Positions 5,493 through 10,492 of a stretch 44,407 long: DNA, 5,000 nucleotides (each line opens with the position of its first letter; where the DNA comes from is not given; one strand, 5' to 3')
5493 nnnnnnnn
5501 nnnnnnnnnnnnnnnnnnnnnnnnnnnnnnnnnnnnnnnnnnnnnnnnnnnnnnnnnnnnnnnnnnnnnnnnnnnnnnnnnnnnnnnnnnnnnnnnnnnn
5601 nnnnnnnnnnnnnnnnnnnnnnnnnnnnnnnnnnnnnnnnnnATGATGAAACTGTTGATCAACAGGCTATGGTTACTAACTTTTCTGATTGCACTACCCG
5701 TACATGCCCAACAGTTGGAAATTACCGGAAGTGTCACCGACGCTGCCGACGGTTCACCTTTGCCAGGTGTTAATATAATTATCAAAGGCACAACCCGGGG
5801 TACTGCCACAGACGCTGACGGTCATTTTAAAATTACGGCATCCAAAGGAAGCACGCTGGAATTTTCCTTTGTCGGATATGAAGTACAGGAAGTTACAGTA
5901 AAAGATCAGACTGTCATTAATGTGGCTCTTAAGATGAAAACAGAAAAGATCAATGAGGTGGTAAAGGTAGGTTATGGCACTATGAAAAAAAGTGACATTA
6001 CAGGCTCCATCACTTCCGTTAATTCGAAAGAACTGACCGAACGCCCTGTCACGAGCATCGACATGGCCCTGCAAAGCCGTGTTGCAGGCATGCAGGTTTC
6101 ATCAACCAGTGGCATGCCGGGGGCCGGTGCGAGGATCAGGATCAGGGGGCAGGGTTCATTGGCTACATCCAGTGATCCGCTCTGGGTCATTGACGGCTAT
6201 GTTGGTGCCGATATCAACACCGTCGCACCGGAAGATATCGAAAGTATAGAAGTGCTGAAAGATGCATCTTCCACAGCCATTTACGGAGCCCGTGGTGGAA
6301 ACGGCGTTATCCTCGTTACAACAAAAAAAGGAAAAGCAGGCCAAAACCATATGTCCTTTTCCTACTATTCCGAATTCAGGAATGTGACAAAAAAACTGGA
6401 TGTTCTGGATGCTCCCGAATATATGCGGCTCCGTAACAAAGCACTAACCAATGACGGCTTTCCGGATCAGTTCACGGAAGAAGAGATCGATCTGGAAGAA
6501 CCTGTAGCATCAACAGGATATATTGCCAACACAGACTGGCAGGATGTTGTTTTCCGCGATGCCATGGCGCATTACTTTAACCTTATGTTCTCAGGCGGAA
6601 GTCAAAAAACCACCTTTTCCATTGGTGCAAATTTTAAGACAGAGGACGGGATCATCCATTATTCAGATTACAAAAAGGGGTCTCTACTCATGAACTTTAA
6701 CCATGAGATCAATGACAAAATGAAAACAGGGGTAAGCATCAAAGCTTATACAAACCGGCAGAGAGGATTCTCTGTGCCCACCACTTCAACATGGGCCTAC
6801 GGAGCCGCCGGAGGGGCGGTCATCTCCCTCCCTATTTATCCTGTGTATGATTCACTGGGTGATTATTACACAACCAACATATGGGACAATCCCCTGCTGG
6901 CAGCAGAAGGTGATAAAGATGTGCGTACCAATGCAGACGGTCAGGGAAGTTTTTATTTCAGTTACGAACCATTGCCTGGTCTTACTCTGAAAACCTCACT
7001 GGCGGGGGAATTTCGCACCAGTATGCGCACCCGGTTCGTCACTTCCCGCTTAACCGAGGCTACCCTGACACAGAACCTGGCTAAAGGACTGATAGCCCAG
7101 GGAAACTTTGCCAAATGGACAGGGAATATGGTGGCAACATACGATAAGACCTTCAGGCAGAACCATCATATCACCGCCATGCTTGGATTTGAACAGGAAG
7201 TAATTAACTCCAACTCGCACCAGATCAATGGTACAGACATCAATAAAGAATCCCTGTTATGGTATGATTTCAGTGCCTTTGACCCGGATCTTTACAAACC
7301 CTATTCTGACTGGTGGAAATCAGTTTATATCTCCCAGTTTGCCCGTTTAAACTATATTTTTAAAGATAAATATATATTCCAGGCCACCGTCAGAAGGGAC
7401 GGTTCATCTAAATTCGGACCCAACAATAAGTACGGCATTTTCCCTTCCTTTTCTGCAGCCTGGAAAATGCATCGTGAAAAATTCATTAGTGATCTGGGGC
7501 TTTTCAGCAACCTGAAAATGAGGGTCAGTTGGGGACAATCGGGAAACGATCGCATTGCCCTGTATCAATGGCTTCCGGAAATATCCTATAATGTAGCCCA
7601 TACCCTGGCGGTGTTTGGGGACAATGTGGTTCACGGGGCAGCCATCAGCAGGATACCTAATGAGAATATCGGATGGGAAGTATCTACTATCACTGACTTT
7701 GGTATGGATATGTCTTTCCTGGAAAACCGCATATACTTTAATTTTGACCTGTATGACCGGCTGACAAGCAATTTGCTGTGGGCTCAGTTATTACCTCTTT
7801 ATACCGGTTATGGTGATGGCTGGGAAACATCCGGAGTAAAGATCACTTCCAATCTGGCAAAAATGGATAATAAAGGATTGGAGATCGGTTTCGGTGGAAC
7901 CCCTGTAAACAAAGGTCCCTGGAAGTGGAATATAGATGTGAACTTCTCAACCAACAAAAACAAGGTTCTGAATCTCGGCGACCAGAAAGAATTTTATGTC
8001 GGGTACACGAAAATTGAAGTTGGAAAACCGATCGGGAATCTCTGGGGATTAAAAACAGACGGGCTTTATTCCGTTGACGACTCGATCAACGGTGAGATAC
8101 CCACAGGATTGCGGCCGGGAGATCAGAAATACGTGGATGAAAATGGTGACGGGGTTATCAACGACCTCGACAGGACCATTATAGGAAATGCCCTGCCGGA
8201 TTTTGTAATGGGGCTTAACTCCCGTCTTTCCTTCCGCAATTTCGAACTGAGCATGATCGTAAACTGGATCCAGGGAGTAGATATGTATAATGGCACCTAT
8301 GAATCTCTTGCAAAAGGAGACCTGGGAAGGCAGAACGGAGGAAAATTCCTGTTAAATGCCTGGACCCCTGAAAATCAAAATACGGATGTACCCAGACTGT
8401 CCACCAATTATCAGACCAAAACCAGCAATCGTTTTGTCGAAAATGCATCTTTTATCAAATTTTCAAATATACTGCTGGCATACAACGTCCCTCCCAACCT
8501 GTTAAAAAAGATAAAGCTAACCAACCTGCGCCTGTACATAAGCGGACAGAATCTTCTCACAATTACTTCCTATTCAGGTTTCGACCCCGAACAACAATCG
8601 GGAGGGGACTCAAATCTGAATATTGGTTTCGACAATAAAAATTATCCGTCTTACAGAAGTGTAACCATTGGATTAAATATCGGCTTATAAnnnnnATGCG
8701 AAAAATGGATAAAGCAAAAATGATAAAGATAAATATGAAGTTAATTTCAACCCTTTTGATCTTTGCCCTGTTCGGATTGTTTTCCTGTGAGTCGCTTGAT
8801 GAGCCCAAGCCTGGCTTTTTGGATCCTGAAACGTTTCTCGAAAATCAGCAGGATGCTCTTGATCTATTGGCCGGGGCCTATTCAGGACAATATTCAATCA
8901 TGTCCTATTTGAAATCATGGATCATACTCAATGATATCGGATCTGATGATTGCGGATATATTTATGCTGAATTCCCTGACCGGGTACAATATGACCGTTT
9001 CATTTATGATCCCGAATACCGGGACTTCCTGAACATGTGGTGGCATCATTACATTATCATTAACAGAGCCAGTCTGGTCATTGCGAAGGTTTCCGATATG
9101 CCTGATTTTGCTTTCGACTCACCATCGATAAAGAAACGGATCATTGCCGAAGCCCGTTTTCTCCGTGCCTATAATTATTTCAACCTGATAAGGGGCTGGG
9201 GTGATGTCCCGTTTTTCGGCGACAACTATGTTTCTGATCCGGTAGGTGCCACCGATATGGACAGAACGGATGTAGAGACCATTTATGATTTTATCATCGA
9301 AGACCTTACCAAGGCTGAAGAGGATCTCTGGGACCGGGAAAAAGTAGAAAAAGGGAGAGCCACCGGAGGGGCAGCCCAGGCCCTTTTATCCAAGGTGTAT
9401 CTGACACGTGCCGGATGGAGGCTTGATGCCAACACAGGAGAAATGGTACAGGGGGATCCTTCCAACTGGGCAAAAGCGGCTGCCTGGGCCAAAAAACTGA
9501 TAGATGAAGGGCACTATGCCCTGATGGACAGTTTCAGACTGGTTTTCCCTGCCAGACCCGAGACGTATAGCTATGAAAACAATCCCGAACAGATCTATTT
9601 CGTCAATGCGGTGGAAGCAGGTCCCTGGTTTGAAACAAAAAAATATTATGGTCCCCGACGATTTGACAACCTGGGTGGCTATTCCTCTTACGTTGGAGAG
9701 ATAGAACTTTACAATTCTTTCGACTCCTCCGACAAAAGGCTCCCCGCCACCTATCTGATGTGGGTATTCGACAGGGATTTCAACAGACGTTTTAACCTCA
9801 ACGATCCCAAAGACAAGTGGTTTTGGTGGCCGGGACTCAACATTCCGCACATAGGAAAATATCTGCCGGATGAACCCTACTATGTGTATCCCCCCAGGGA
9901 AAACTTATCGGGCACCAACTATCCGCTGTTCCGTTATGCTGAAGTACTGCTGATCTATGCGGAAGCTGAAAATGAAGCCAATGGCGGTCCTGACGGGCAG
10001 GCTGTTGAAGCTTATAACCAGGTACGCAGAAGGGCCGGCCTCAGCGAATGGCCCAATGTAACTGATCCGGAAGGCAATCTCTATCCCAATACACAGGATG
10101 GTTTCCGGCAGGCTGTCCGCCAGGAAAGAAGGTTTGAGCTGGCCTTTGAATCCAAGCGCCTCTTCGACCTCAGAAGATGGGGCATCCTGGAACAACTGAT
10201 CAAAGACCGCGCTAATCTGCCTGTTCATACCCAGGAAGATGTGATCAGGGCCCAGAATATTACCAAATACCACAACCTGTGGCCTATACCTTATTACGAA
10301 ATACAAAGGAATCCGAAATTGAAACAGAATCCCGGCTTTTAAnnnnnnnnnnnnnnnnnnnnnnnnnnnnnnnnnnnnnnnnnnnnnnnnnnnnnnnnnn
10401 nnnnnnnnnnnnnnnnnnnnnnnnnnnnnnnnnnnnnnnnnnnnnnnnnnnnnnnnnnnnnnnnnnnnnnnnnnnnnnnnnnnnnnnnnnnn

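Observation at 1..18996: GH88 plus GH78-like locus with no recognisable polysaccharide lyase; several unknown secreted proteins are lyase candidates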

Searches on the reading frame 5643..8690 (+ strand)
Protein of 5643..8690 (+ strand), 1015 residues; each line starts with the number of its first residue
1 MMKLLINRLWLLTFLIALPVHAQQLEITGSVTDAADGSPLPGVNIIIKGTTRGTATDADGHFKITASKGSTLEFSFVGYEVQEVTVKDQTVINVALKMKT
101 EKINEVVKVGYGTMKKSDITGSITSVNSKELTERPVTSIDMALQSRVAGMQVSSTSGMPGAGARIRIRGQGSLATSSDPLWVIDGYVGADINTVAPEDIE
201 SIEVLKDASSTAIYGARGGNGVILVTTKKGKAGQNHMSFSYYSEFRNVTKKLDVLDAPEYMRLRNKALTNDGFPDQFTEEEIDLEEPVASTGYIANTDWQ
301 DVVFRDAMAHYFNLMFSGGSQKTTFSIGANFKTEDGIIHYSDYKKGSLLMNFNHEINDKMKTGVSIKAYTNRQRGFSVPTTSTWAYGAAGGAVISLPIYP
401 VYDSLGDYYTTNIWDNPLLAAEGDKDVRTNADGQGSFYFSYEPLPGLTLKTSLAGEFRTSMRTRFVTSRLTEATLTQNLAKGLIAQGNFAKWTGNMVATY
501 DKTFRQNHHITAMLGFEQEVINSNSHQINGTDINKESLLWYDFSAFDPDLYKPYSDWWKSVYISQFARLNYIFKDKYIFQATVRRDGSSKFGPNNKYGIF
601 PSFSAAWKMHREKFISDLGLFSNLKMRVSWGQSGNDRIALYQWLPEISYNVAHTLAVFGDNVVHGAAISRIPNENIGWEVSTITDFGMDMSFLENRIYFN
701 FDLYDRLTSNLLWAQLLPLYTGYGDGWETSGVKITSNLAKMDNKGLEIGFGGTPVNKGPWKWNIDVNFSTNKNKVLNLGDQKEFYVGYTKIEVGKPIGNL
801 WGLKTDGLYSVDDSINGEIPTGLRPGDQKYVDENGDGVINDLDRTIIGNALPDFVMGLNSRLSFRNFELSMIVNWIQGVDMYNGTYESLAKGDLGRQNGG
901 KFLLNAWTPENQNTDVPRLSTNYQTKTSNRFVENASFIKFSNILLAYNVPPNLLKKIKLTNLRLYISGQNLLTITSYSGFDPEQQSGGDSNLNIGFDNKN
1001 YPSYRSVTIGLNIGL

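Call 3: search_protein_families(library=pfam, proteins=[window:5643-8690:+], max_evalue=0.01)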
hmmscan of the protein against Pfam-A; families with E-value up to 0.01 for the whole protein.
window:5643-8690:+ (1015 aa): 4 families
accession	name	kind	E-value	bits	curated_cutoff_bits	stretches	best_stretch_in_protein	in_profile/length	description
PF13715.12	CarbopepD_reg_2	-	5e-21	75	32.2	1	27-107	1-87/88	CarboxypepD_reg-like domain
PF07715.20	Plug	-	1.8e-19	70.7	23.9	1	116-222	2-107/107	TonB-dependent Receptor Plug Domain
PF13620.12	CarboxypepD_reg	-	8.9e-13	48.8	32.3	1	27-96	2-81/82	Carboxypeptidase regulatory-like domain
PF15976.11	CooC_C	-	0.0038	17.7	29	0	20-73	11-62/93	CS1-pili formation C-terminal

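Call 5: search_protein_families(library=ncbifam, proteins=[window:5643-8690:+], max_evalue=0.01)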
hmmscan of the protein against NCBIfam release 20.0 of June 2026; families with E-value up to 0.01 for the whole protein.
window:5643-8690:+ (1015 aa): 4 families
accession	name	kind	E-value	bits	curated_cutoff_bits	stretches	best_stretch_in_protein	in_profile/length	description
TIGR04056.1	OMP_RagA_SusC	subfamily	4.5e-261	869.3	368.25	1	26-1014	2-980/981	SusC/RagA family TonB-linked outer membrane protein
TIGR04057.1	SusC_RagA_signa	signature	2e-18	65.9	46.2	1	198-228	1-31/31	SusC/RagA subfamily TonB-dependent outer membrane receptor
NF052649.1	TonRcptRhtA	equivalog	0.00032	19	1100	1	100-236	38-173/744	TonB-dependent siderophore receptor RhtA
NF053590.1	TonB_dep_TOL0244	equivalog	0.00066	18.4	645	1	190-238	103-150/604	TOL_0244 family TonB-dependent receptor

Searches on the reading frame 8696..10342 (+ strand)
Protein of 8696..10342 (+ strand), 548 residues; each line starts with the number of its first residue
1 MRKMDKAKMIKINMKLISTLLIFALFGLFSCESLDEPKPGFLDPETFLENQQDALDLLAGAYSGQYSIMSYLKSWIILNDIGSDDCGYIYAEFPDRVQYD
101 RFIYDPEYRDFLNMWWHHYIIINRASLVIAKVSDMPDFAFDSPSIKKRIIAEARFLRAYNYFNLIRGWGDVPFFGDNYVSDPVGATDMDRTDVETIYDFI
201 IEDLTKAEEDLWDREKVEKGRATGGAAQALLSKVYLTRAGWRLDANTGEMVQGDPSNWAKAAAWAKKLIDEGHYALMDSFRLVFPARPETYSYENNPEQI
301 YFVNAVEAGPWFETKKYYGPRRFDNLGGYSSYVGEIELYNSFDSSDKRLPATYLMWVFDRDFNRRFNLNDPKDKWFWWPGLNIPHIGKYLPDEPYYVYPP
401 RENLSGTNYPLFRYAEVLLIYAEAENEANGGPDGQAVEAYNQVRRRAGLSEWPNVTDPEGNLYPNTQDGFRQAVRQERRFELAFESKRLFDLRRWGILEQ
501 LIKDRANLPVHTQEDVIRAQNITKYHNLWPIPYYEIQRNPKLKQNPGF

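Call 3: search_protein_families(library=pfam, proteins=[window:8696-10342:+], max_evalue=0.01)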
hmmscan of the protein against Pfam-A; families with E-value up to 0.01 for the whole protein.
window:8696-10342:+ (548 aa): 3 families
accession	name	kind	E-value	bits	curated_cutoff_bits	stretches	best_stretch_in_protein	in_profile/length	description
PF07980.17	SusD_RagB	-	3.6e-40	138.9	23.1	1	400-548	147-297/297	SusD family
PF14322.12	SusD-like_3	-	1.1e-18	68.6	27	1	104-236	67-191/191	Starch-binding associating with outer membrane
PF12771.13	SusD-like_2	-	1.7e-05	24.3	27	1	146-214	88-152/415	Starch-binding associating with outer membrane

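Call 5: search_protein_families(library=ncbifam, proteins=[window:8696-10342:+], max_evalue=0.01)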
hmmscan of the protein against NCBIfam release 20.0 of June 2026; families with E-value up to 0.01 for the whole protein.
window:8696-10342:+ (548 aa): 2 families
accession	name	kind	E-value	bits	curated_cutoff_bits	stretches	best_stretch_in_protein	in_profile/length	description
NF033071.0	SusD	exception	1.8e-22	79.3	725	2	146-278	144-265/558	starch-binding outer membrane lipoprotein SusD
NF033072.0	NanU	exception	2.1e-15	56.8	425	2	117-302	105-276/521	SusD family outer membrane lipoprotein NanU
